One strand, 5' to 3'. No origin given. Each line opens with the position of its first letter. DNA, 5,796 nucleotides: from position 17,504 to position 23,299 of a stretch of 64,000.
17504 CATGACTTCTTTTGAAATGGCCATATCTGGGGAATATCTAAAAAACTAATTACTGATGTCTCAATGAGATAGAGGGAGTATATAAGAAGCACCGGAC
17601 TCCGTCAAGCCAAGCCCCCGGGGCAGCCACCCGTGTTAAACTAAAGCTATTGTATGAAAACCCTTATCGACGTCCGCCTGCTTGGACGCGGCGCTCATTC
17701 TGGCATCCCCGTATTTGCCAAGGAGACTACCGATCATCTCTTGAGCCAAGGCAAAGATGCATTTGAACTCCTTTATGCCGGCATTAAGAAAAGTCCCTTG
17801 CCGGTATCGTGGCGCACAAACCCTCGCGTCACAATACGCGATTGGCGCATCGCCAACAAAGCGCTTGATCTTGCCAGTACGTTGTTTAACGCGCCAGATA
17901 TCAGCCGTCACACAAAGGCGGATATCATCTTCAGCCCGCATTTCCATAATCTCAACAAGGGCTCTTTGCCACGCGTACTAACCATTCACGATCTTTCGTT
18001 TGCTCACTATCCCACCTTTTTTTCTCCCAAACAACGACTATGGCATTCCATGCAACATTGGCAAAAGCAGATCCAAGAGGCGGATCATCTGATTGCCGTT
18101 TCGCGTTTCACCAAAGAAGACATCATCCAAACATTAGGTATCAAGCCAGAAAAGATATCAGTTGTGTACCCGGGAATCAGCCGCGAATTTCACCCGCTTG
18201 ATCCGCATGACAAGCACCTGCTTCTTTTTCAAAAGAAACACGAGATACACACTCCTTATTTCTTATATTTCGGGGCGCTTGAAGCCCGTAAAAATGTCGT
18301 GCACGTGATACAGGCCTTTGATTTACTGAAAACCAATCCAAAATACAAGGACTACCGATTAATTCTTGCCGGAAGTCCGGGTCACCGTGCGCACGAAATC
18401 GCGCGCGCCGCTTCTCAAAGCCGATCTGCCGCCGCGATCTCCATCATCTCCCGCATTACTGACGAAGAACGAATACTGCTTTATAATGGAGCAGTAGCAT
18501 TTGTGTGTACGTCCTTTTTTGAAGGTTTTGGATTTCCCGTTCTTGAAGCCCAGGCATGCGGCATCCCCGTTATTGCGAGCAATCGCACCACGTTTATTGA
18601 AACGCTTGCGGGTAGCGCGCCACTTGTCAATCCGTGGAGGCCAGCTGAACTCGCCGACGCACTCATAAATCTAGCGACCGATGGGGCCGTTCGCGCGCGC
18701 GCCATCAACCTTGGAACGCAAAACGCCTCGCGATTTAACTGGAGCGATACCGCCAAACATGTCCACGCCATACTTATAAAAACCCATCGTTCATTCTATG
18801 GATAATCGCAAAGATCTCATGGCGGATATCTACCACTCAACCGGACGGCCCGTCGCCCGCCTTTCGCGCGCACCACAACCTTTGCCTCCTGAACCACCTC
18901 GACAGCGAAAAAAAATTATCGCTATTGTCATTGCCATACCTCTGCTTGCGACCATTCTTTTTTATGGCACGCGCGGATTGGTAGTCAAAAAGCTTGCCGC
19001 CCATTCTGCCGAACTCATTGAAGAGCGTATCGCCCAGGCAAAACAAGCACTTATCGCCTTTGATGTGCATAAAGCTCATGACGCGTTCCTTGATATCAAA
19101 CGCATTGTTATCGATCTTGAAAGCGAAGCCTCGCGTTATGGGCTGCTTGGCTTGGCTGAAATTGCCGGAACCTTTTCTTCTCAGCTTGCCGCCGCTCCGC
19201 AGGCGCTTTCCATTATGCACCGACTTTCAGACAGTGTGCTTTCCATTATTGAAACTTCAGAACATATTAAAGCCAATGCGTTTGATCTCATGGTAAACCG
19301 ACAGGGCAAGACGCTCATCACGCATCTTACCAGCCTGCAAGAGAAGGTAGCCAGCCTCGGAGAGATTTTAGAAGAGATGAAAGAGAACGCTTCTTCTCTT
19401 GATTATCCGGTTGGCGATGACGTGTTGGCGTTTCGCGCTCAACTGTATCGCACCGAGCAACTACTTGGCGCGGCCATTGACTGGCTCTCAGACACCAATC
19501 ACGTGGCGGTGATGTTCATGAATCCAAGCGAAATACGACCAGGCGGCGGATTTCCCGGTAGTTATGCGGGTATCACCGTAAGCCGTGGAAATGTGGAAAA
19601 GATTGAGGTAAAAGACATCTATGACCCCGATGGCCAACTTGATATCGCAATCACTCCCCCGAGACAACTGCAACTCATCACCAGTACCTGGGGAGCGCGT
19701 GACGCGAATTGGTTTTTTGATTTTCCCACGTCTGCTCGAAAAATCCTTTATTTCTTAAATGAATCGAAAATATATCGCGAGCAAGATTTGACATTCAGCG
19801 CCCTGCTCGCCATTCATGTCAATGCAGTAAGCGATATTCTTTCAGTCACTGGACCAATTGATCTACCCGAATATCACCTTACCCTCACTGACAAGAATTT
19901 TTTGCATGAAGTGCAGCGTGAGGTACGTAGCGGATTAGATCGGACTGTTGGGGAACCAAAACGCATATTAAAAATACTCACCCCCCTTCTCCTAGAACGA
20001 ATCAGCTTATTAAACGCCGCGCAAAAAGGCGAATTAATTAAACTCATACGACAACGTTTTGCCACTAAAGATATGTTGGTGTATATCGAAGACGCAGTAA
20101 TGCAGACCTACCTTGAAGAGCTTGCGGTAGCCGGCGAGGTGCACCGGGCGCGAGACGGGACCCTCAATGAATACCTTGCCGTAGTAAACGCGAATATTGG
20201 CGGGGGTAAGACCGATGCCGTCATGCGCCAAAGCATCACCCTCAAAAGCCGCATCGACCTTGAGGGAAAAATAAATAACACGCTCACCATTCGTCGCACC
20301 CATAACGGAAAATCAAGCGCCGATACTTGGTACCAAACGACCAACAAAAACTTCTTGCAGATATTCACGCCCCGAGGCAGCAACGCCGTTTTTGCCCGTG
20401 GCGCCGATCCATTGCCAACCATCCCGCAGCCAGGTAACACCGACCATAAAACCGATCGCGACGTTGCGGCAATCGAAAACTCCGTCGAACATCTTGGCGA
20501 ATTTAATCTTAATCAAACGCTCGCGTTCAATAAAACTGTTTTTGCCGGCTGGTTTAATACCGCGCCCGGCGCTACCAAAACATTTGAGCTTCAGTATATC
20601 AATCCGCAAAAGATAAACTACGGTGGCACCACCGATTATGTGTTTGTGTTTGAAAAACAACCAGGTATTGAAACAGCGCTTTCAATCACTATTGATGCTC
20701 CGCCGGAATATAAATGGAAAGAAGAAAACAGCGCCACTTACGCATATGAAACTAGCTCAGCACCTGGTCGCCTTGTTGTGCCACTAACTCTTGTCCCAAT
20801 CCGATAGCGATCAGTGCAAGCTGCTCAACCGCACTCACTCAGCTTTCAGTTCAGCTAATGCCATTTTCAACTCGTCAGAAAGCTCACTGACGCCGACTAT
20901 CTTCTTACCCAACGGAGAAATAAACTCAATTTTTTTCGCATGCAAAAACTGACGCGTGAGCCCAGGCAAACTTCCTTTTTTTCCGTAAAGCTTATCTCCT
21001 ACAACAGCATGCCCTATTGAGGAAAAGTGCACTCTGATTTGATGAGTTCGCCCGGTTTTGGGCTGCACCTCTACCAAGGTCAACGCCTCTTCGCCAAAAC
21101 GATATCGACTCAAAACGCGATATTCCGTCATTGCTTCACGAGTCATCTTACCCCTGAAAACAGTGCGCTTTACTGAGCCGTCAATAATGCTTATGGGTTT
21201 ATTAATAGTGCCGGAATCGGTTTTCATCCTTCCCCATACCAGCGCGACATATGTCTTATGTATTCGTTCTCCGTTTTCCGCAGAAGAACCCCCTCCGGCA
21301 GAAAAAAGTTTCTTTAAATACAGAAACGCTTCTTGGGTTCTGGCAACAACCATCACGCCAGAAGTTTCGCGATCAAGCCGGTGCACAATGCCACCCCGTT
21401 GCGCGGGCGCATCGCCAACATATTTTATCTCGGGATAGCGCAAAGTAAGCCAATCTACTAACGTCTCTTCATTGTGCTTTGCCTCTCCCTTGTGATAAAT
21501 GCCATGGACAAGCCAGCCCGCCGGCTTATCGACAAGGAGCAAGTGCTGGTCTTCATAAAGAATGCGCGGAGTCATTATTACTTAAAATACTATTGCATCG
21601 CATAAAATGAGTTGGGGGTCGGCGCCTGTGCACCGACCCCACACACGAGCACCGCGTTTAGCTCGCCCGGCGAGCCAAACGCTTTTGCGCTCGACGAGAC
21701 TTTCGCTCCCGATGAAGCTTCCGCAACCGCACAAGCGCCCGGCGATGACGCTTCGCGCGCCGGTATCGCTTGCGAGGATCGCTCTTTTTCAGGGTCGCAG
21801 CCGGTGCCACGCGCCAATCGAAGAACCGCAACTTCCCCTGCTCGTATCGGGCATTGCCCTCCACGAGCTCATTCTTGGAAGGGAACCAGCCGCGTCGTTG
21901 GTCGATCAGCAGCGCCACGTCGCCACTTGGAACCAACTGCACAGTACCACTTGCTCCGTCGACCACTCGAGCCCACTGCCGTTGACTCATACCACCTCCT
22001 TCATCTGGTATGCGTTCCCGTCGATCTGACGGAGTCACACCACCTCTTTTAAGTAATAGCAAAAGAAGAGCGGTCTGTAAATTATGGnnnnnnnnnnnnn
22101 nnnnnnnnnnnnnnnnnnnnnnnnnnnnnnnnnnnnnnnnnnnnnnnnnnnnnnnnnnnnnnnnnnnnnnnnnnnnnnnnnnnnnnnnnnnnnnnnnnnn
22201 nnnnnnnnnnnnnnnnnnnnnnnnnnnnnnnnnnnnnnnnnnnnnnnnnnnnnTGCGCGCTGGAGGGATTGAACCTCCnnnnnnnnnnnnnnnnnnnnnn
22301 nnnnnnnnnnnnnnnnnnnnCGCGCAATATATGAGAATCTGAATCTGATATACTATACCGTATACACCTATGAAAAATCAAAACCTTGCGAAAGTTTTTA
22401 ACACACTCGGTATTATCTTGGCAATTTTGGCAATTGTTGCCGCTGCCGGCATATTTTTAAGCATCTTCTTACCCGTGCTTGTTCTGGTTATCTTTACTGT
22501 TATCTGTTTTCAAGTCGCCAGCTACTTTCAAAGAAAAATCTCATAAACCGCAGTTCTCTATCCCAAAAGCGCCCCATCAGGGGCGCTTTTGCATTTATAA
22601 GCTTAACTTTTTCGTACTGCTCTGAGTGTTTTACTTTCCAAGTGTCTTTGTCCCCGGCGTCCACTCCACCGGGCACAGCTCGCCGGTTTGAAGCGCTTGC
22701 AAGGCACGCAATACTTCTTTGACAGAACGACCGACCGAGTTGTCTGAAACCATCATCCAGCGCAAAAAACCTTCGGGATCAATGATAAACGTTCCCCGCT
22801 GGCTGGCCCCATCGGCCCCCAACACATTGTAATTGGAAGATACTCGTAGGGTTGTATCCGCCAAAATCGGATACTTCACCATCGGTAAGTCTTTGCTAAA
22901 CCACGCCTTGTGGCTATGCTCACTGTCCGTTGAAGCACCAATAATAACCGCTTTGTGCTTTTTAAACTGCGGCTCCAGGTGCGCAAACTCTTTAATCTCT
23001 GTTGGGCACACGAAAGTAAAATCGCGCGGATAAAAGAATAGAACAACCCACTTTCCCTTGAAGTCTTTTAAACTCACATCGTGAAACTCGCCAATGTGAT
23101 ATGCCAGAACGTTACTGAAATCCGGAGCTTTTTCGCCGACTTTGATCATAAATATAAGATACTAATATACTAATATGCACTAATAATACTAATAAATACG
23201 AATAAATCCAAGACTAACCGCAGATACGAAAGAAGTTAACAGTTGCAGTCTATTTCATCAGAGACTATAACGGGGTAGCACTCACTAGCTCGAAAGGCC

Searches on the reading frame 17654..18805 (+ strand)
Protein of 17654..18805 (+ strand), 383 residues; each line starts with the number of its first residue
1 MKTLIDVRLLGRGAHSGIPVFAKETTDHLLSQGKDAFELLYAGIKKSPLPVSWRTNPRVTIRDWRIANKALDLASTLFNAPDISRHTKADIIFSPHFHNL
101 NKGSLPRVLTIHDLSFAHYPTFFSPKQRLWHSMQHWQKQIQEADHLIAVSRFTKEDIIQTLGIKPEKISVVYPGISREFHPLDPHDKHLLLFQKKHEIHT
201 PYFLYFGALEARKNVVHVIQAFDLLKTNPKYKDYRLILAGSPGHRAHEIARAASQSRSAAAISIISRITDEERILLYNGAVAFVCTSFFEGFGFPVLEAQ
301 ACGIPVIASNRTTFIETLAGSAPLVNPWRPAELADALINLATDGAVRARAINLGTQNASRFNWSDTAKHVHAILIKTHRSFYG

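Call 20: search_protein_families(library=pfam, proteins=[window:17654-18805:+], max_evalue=0.000001)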
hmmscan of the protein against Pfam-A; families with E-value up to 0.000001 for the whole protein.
window:17654-18805:+ (383 aa): 5 families
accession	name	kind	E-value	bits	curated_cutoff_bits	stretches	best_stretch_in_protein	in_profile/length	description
PF00534.26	Glycos_transf_1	-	3.2e-24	85.8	26.4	1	199-352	14-167/172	Glycosyl transferases group 1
PF13692.12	Glyco_trans_1_4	-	1.1e-20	74.8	27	1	201-343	2-142/142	Glycosyl transferases group 1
PF13439.12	Glyco_transf_4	-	3.7e-17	63.3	28.5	1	52-178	37-169/170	Glycosyltransferase Family 4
PF20706.3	GT4-conflict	-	1.4e-11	44.4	26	1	140-321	144-323/385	Family 4 Glycosyltransferase in conflict systems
PF13579.12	Glyco_trans_4_4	-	2e-07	31.9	29.7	0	104-174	94-158/158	Glycosyl transferase 4-like domain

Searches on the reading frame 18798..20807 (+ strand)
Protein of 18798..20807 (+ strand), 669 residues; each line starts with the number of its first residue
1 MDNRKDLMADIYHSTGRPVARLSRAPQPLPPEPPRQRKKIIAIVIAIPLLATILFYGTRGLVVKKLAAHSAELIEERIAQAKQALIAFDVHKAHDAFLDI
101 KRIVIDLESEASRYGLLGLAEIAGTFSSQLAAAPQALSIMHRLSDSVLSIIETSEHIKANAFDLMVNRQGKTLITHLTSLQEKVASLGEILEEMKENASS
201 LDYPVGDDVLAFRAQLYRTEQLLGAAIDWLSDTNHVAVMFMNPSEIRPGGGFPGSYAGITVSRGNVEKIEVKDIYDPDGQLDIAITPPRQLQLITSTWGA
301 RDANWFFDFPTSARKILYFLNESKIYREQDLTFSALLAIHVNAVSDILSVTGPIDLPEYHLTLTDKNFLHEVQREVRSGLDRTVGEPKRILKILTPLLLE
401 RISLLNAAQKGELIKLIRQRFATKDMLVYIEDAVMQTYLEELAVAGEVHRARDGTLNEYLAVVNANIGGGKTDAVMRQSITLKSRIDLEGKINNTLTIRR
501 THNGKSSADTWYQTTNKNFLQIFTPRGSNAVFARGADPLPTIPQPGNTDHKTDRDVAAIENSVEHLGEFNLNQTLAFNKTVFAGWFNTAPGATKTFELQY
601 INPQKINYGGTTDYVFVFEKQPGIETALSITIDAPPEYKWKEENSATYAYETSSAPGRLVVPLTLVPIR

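Call 20: search_protein_families(library=pfam, proteins=[window:18798-20807:+], max_evalue=0.000001)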
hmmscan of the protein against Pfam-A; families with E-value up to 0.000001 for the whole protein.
window:18798-20807:+ (669 aa): 1 family
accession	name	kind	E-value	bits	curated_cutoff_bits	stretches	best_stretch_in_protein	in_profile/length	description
PF13196.11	DUF4012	-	1.6e-17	64.8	28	1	235-375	5-142/144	Protein of unknown function (DUF4012)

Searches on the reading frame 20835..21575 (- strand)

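Call 20: search_protein_families(library=pfam, proteins=[window:20835-21575:-], max_evalue=0.000001)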
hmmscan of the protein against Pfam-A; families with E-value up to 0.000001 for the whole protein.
window:20835-21575:- (246 aa): 1 family
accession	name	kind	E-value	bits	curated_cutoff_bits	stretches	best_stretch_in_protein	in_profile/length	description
PF00849.27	PseudoU_synth_2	-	3.3e-29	102.5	26.8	1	11-186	1-152/152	RNA pseudouridylate synthase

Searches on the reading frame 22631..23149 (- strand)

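Call 20: search_protein_families(library=pfam, proteins=[window:22631-23149:-], max_evalue=0.000001)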
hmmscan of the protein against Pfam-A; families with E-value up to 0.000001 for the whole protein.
window:22631-23149:- (172 aa): 2 families
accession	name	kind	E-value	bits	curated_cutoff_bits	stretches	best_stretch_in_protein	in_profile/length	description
PF00578.27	AhpC-TSA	-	4e-37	127.4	26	1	4-131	1-123/124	AhpC/TSA family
PF08534.16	Redoxin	-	9.8e-18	64.8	26.6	1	3-145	1-143/148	Redoxin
